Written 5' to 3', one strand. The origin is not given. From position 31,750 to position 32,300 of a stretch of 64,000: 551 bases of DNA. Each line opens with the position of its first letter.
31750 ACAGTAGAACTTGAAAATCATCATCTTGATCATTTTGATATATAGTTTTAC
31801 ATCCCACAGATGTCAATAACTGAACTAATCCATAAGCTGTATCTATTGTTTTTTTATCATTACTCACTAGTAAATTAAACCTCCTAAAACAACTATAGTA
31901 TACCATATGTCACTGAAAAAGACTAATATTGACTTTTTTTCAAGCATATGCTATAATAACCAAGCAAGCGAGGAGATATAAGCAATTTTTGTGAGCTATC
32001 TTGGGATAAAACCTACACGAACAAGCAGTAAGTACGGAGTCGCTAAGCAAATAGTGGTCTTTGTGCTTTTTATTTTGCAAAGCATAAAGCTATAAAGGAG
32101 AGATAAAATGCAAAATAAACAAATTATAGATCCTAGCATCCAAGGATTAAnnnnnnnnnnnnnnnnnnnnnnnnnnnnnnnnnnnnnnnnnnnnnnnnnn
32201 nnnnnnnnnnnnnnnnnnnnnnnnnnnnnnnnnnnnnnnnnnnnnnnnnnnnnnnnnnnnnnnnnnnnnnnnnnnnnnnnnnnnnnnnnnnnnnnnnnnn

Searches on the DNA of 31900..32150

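Call 5: search_rna_families(source=window, start=31900, end=32150, threshold=evalue, max_evalue=10, show_alignments=4)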
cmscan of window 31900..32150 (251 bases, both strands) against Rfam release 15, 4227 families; matches with E-value up to 10: 5.
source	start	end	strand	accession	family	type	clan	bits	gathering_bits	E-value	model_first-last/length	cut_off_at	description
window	32058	32129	+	RF02101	HULC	Gene; lncRNA;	-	19.5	45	9.6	170-241/241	no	Highly up-regulated in liver cancer conserved region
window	32046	32135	-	RF01859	Phe_leader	Cis-reg; leader;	-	16.5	55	2.3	1-125/125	no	Phenylalanine leader peptide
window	31915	32032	-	RF00082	SraG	Gene; sRNA;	-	15.3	50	2.1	1-177/177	no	SraG RNA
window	32039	32110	+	RF01054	preQ1-II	Cis-reg; riboswitch;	-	15.2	47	6.1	1-99/99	no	PreQ1-II (pre queuosine) riboswitch aptamer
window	32066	32110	+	RF02980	freshwater-2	Cis-reg;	-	14.5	49.9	6.4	1-84/84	no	freshwater-2 RNA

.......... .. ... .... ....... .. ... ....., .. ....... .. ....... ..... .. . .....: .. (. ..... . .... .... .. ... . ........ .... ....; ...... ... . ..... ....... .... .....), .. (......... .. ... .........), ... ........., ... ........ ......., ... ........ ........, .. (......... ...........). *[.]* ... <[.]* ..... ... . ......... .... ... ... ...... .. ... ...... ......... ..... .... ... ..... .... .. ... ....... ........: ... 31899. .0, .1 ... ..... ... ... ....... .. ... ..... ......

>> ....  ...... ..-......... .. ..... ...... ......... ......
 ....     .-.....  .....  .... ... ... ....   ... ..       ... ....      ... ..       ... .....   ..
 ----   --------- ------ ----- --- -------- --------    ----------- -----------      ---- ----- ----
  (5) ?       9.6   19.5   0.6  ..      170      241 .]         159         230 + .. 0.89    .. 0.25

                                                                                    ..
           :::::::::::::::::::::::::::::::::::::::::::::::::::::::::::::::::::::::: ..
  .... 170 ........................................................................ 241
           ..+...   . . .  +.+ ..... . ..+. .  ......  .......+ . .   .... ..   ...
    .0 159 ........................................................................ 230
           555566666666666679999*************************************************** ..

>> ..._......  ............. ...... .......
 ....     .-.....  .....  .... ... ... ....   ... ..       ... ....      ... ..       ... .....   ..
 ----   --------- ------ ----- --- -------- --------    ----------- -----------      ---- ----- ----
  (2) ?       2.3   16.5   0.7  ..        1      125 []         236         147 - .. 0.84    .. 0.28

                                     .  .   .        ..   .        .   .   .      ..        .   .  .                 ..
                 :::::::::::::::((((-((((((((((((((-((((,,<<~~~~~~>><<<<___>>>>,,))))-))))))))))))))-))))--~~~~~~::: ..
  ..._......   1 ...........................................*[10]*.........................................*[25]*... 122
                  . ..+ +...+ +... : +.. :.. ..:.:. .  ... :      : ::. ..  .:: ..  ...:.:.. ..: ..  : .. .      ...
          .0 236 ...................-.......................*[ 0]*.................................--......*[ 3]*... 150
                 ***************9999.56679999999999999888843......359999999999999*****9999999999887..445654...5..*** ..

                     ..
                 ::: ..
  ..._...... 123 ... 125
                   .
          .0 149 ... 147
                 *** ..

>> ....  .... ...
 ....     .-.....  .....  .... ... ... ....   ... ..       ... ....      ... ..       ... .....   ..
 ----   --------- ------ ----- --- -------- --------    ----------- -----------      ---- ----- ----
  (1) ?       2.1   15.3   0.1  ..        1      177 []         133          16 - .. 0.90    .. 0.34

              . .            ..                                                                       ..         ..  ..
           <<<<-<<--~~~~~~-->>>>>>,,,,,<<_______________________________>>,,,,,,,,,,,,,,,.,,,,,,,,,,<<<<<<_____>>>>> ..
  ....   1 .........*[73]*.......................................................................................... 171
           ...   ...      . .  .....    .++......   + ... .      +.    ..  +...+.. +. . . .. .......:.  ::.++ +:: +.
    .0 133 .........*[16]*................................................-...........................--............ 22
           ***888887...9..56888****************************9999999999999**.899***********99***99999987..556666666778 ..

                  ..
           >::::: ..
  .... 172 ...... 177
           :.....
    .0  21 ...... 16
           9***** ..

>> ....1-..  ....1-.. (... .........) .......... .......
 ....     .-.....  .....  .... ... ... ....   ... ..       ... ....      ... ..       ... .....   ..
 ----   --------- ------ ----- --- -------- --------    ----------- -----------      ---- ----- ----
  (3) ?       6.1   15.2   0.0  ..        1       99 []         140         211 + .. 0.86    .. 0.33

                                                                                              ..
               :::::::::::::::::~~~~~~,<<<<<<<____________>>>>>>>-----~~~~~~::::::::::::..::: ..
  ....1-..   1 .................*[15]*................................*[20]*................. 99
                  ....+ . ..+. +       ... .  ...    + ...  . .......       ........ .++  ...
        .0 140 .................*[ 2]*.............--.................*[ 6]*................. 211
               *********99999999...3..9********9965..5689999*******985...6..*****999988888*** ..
